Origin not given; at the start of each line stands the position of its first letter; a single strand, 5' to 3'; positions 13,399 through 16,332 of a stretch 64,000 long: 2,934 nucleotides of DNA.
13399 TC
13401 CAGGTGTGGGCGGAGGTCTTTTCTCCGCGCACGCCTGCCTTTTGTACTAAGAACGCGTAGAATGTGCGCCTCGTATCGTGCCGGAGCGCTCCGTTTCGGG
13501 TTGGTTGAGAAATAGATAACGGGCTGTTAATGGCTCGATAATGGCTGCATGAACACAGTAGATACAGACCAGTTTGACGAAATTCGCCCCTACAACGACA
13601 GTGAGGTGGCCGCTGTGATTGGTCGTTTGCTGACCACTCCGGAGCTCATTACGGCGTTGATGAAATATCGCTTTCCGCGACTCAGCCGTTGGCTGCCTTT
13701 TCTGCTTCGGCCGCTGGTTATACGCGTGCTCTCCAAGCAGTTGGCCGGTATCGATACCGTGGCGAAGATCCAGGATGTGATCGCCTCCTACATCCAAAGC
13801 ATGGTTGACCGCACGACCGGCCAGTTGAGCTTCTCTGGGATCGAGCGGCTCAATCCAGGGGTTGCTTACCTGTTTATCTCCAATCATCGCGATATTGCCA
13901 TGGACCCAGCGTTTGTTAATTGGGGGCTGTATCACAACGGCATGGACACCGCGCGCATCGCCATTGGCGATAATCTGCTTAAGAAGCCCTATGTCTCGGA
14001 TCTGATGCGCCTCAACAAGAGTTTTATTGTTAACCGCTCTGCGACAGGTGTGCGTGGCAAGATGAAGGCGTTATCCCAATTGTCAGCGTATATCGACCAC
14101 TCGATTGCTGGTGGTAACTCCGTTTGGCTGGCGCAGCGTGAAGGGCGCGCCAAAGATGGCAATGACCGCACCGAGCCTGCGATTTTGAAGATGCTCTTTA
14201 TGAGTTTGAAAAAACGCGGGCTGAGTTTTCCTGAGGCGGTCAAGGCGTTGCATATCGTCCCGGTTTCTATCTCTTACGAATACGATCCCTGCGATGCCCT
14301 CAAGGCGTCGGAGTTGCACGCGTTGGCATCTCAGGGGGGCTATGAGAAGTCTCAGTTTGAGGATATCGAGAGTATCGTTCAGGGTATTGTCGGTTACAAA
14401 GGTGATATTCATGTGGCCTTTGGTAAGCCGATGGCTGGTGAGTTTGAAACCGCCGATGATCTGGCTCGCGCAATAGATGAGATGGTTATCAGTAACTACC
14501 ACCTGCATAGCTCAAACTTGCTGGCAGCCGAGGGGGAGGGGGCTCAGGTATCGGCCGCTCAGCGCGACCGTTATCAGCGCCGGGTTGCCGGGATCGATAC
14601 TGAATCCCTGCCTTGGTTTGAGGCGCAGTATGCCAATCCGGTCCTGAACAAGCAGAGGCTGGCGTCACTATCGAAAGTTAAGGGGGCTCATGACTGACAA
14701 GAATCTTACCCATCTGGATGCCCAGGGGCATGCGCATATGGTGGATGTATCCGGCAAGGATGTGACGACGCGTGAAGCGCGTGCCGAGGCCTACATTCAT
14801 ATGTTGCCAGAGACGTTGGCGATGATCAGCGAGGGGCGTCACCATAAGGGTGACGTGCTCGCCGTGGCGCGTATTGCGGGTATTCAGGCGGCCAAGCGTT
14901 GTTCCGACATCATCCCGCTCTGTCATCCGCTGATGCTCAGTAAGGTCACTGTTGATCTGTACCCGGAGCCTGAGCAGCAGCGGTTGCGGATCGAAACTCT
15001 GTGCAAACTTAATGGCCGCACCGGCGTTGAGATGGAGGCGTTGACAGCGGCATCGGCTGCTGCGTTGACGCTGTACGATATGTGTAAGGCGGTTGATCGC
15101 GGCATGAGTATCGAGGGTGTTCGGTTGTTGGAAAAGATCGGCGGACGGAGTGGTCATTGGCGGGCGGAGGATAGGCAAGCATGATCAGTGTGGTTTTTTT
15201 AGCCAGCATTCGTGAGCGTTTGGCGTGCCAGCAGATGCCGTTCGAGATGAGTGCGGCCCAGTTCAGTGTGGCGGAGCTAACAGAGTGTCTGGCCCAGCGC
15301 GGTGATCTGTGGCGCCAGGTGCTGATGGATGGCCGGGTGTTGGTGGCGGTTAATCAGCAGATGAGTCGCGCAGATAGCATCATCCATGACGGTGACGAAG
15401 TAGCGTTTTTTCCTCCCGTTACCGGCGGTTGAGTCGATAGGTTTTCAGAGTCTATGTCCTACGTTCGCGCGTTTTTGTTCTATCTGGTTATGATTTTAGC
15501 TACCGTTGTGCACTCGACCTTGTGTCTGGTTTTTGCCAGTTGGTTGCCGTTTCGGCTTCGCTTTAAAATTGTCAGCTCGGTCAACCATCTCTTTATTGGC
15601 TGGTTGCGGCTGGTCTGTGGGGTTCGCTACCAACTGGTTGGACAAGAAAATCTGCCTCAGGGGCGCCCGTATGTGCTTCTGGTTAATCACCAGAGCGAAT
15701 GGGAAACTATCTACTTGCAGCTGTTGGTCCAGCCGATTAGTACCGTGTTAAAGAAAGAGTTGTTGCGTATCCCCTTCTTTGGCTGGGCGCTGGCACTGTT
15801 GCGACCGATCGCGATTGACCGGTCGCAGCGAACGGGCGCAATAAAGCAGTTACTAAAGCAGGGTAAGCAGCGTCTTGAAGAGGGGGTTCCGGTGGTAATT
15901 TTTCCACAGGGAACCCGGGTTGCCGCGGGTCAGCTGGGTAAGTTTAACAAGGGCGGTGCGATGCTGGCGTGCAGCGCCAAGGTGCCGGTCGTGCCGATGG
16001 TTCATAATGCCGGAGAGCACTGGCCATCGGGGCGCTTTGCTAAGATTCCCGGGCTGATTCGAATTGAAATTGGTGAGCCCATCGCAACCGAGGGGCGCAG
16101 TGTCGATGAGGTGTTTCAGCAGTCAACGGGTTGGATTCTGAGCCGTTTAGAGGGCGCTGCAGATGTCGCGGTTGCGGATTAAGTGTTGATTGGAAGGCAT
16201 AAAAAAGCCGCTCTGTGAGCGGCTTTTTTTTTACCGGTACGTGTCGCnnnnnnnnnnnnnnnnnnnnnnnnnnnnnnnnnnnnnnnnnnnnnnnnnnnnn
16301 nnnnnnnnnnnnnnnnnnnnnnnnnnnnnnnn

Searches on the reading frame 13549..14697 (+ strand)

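Call 23: search_protein_families(library=pfam, proteins=[window:13549-14697:+])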
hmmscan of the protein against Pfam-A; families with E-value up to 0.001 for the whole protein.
window:13549-14697:+ (382 aa): 2 families
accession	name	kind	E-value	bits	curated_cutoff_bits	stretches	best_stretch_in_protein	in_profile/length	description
PF01553.26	Acyltransferase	-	3.2e-08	33.9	23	1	94-195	3-97/132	Acyltransferase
PF19576.4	Acyltransf_2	-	0.00055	19.4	27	1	41-145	6-109/266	Acyltransferase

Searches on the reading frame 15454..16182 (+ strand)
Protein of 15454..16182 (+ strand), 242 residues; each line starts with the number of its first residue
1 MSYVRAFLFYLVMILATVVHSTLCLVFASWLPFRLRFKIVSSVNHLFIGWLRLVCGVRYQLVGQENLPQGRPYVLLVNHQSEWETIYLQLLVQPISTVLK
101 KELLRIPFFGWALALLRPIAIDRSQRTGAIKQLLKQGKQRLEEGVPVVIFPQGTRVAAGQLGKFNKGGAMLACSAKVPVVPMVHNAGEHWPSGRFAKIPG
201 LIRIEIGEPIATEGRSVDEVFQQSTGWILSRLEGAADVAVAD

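Call 67: search_protein_families(library=ncbifam, proteins=[window:15454-16182:+])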
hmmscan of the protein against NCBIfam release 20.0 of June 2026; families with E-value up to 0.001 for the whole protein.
window:15454-16182:+ (242 aa): 9 families
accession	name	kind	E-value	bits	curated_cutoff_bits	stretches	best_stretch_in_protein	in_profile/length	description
TIGR00530.1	AGP_acyltrn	subfamily_domain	3.6e-28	97.9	102.95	1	56-183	1-128/130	1-acylglycerol-3-phosphate O-acyltransferase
NF052553.1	LyOrLpactfOlsABRUA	equivalog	1.9e-16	60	300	1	11-157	7-149/263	lyso-ornithine lipid O-acyltransferase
NF011593.0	PRK15018.1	equivalog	3.3e-15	56.5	501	1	9-210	2-204/245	1-acylglycerol-3-phosphate O-acyltransferase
NF006386.0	PRK08633.1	equivalog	1.1e-14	53.2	1221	1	14-182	381-549/1147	acyl-[ACP]--phospholipid O-acyltransferase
NF005959.0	PRK08043.1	equivalog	2.6e-08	32.6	886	1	57-197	12-150/719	bifunctional acyl-ACP--phospholipid O-acyltransferase/long-chain-fatty-acid--ACP ligase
NF005291.0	PRK06814.1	equivalog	2.8e-08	32.1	1349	1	28-182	414-561/1140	acyl-[ACP]--phospholipid O-acyltransferase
NF010621.0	PRK14014.1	domain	2.6e-06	26.7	186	1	8-125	13-145/301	acetyltransferase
NF058536.1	LPAAT_acyl_YihG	equivalog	4.6e-06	26.1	260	1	11-115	22-130/290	1-acylglycerol-3-phosphate O-acyltransferase, YihG family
NF052552.1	LyOrLpactfOlsARHOCB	equivalog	4.7e-05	22.5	300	1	39-156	56-168/271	lyso-ornithine lipid O-acyltransferase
